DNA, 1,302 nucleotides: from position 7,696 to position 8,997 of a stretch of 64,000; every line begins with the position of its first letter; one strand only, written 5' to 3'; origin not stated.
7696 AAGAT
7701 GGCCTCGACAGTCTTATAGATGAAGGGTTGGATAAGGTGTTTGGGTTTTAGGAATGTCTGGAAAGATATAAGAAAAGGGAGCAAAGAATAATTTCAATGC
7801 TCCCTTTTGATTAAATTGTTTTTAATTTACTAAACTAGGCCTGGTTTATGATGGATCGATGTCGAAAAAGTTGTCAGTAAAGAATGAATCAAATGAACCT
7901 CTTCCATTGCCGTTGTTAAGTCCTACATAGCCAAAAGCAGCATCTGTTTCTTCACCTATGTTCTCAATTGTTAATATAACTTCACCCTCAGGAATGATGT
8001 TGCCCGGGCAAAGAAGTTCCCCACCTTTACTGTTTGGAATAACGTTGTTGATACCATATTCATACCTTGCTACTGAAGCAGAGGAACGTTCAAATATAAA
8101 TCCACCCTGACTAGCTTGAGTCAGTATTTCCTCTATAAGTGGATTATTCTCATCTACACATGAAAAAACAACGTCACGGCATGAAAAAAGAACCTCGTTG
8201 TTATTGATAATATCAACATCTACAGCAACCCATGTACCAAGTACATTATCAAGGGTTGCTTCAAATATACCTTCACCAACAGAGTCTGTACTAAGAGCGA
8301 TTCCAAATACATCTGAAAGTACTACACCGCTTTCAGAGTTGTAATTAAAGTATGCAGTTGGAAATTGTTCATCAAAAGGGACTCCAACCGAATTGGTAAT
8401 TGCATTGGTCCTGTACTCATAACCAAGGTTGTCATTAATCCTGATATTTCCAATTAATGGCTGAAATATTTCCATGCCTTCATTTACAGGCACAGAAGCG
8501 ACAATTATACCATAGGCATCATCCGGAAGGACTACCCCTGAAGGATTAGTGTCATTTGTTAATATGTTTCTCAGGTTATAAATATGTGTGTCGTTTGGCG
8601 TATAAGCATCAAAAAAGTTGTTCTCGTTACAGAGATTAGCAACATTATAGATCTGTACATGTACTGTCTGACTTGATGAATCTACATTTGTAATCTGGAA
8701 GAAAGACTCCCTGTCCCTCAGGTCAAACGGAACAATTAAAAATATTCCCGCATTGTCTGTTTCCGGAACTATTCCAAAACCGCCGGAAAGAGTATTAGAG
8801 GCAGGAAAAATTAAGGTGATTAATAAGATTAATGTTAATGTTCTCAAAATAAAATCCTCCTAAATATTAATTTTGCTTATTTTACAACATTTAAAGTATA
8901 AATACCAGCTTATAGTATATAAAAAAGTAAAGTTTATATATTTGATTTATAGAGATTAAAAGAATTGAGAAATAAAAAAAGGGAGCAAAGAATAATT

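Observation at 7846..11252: Tandem triplet of an unrecognised secreted-protein family (five paralogs in the window)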

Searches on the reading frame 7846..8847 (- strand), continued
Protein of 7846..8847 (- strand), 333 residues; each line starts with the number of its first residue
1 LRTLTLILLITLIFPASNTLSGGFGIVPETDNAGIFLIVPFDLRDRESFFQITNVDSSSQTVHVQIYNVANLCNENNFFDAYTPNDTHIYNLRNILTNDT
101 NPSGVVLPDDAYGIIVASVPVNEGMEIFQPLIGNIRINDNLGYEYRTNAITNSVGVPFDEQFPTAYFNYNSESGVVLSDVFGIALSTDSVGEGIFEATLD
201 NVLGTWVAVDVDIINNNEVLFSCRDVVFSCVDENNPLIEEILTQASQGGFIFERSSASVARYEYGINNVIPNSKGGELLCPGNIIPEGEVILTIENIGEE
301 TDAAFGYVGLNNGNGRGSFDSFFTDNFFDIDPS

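Call 72: list_cluster_members(proteins=[P0143, P0148, P0163, P0167, P0175, P0193, P0209, P0237, P0250, P0264])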
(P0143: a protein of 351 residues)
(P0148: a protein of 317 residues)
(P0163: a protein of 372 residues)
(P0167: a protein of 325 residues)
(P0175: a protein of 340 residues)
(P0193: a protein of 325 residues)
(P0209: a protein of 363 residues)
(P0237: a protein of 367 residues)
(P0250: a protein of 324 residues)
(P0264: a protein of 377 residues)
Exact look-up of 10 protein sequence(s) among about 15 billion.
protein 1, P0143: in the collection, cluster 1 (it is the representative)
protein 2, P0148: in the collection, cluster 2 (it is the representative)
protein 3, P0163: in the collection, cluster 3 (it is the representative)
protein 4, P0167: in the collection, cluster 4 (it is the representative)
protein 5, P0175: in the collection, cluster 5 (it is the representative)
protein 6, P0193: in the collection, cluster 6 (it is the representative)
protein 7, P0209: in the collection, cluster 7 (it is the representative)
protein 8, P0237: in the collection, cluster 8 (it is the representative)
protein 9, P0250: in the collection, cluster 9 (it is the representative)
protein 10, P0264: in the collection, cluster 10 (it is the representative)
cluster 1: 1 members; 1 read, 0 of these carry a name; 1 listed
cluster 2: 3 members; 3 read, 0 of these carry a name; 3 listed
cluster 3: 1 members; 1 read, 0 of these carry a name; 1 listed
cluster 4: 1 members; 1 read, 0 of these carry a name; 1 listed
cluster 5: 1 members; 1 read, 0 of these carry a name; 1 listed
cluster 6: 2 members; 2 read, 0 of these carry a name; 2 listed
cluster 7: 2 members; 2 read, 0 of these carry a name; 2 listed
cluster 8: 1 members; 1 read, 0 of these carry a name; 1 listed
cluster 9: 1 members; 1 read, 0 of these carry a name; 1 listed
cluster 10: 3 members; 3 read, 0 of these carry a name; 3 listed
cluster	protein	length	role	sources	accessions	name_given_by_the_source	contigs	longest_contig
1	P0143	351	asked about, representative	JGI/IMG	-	-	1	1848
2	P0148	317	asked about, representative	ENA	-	-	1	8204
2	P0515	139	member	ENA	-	-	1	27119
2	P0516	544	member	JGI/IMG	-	-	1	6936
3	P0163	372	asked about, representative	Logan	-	-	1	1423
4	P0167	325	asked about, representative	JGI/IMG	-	-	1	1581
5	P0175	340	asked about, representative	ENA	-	-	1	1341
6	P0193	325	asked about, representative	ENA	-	-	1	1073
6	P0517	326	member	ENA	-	-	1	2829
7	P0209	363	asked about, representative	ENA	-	-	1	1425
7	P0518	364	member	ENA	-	-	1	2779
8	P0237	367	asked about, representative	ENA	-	-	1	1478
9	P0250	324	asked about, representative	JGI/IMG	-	-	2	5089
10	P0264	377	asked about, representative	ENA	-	-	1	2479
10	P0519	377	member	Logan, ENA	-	-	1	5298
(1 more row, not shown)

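Call 73: search_protein_families(library=pfam, alignment_id=A2, max_evalue=1)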
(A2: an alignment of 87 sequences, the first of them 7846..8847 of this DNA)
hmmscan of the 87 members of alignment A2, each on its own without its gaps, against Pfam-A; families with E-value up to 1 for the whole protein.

A. member 1, window:7846-8847:- (333 aa): 1 family
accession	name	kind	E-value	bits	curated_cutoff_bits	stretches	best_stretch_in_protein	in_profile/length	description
PF16239.10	DUF4898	-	0.2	12.2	25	0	55-89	7-41/82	Domain of unknown function (DUF4898)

B. families by the number of members that match (of 87 scanned): 13 families
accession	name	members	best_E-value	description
PF01336.31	tRNA_anti-codon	5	0.021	OB-fold nucleic acid binding domain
PF18705.7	DUF5643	4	0.0002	Family of unknown function (DUF5643)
PF23391.1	DUF7100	3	0.011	Domain of unknown function (DUF7100)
PF05603.17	Hikeshi-like_N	1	0.0058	Hikeshi-like, N-terminal domain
PF21254.3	AGA-YXIM_GBD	1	0.008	Beta-agarase/YXIM esterase-like, galactose-binding domain-like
PF11611.13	DUF4352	1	0.04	Domain of unknown function (DUF4352)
PF18843.6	LPD28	1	0.1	Large polyvalent protein associated domain 28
PF14395.11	COOH-NH2_lig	1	0.11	Phage phiEco32-like COOH.NH2 ligase-type 2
PF13786.12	DUF4179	1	0.18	Domain of unknown function (DUF4179)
PF25265.1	USP32_N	1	0.18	USP32 N-terminal domain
PF16239.10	DUF4898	1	0.2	Domain of unknown function (DUF4898)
PF06683.16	DUF1184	1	0.22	Protein of unknown function (DUF1184)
PF06796.16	NapE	1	0.96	Periplasmic nitrate reductase protein NapE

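Call 76: search_protein_families(library=ncbifam, proteins=[P0155, P0136, P0132, P0130, P0145, P0229, P0144, P0150], max_evalue=0.1)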
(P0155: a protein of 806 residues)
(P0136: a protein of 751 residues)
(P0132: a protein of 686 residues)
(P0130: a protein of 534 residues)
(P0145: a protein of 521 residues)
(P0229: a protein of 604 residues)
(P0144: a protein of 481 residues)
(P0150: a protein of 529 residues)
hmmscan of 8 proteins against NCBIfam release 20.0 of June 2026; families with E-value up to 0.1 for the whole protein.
P0155 (806 aa): 0 families

P0136 (751 aa): 9 families
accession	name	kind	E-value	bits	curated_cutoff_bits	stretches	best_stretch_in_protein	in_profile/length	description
NF033892.1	XcbB_CpsF_sero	subfamily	4.4e-05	22.9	125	1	408-485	97-175/291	XcbB/CpsF family capsular polysaccharide biosynthesis protein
NF045632.1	hydroxlase_HsaD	equivalog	0.00077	18.5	400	1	414-508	53-139/290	4,5:9,10-diseco-3-hydroxy-5,9,17-trioxoandrosta-1(10),2-diene-4-oate hydrolase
TIGR01738.1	bioH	equivalog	0.0013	18.4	206.95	1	416-493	22-89/245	pimeloyl-ACP methyl ester esterase BioH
NF050089.1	i_nPHAscl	equivalog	0.0015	17.6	300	1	420-502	40-117/288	intracellular short-chain-length polyhydroxyalkanoate depolymerase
TIGR03695.1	menH_SHCHC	equivalog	0.0016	18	208.55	1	414-507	18-107/252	2-succinyl-6-hydroxy-2,4-cyclohexadiene-1-carboxylate synthase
TIGR03230.1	lipo_lipase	equivalog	0.0028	16.5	822.75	1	364-483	16-133/442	lipoprotein lipase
NF051488.1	bifunc_PcaDC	exception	0.025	13.7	390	1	420-503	34-112/375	bifunctional 3-oxoadipate enol-lactonase/4-carboxymuconolactone decarboxylase PcaDC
NF008340.0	PRK11126.1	equivalog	0.063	12.5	261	0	421-507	36-115/255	2-succinyl-6-hydroxy-2,4-cyclohexadiene-1-carboxylate synthase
NF050058.1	e_dPHAscl_type1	hypoth_equivalog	0.1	12.1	150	0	451-516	86-150/276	extracellular catalytic domain type 1 short-chain-length polyhydroxyalkanoate depolymerase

P0132 (686 aa): 0 families

P0130 (534 aa): 0 families

P0145 (521 aa): 1 family
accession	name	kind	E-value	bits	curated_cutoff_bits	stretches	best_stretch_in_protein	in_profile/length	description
NF033662.1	acid_disulf_rpt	repeat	1.2e-17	63.3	41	3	384-408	2-26/32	acidic double-disulfide repeat-containing protein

P0229 (604 aa): 1 family
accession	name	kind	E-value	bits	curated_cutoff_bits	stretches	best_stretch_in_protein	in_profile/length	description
NF033662.1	acid_disulf_rpt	repeat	2.8e-21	74.9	41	4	370-399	3-32/32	acidic double-disulfide repeat-containing protein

P0144 (481 aa): 0 families

P0150 (529 aa): 0 families

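Call 79: find_related_loci(query=A2, collection=viral_contigs, flank=5000)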
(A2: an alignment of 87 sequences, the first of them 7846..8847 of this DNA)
Query A2 (333 aa) in viral_contigs; peptide patterns used: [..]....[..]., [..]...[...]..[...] (x = any residue, [..] = any of these).
65 stretches matched a pattern, but none encodes a relative of the query by tblastn (E <= 1e-3).

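Call 80: search_protein_families(library=phrogs, proteins=[window:7846-8847:-], max_evalue=0.1)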
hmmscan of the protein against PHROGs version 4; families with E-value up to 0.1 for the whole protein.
window:7846-8847:- (333 aa): 0 families

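Call 86: find_encoding_contigs(protein=P0250, flank=10000, max_places=4)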
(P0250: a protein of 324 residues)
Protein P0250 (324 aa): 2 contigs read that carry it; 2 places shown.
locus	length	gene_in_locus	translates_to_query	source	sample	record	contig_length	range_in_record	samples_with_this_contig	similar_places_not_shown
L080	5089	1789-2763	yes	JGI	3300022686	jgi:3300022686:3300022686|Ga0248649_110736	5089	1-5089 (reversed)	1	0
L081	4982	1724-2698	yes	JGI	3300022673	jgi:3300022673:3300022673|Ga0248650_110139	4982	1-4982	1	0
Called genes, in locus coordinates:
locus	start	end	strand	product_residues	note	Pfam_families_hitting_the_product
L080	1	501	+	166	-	?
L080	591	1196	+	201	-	PF00300:His_Phos_1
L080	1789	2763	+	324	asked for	-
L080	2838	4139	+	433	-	-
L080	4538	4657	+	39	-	-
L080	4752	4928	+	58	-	PF00589:Phage_integrase (weak)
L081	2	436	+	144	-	?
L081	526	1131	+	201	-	PF00300:His_Phos_1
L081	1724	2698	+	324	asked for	-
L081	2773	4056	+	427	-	-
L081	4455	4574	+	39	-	-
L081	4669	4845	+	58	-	PF00589:Phage_integrase (weak)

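Call 87: find_encoding_contigs(protein=P0148, flank=10000, max_places=4)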
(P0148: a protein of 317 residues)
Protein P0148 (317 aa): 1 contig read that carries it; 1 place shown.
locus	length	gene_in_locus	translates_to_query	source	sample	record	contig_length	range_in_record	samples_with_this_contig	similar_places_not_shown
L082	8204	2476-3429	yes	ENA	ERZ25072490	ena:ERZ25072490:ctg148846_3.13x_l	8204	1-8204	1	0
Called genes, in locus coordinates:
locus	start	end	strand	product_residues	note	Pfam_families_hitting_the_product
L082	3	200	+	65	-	?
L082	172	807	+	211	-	-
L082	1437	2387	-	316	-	-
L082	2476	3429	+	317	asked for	-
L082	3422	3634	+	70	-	-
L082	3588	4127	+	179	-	PF07588:DUF1554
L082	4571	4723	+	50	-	-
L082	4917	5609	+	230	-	-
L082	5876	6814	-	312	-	PF24827:AstE_AspA_cat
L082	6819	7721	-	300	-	PF18030:Rimk_N, PF14397:ATPgrasp_ST (faint), PF02655:ATP-grasp_3, PF02955:GSH-S_ATP, PF08443:RimK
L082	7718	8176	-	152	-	PF05618:RimB-like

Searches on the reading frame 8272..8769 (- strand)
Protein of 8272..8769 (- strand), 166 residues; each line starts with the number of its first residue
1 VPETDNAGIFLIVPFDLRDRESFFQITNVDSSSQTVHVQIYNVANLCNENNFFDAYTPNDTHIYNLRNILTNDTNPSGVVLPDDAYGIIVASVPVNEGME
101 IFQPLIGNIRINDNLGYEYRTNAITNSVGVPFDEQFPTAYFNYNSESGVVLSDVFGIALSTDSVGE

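Call 64: predict_structure(alignment_id=A3)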
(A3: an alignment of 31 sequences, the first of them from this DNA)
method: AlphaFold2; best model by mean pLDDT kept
length: 166 residues; sequences in the alignment: 31
mean_pLDDT: 80.1   pTM: 0.75
mean pLDDT of the five models: 80.1, 74.8, 74.8, 74.4, 72.9
residues with pLDDT >= 90: 80; 70-90: 39; 50-70: 31; < 50: 16
segments of 3 or more residues with pLDDT < 50: 1-3, 138-144
pLDDT, mean of each block of 10 residues (from residue 1): 64 92 94 94 89 96 97 96 94 80 86 88 70 48 49 61 52
secondary structure, 60 per line:
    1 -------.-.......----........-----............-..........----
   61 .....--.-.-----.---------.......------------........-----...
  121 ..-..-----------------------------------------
elements in order: E10-16 E21-28 E34-42 E47-56 E61-65 E86-92 E105-112 E118-122
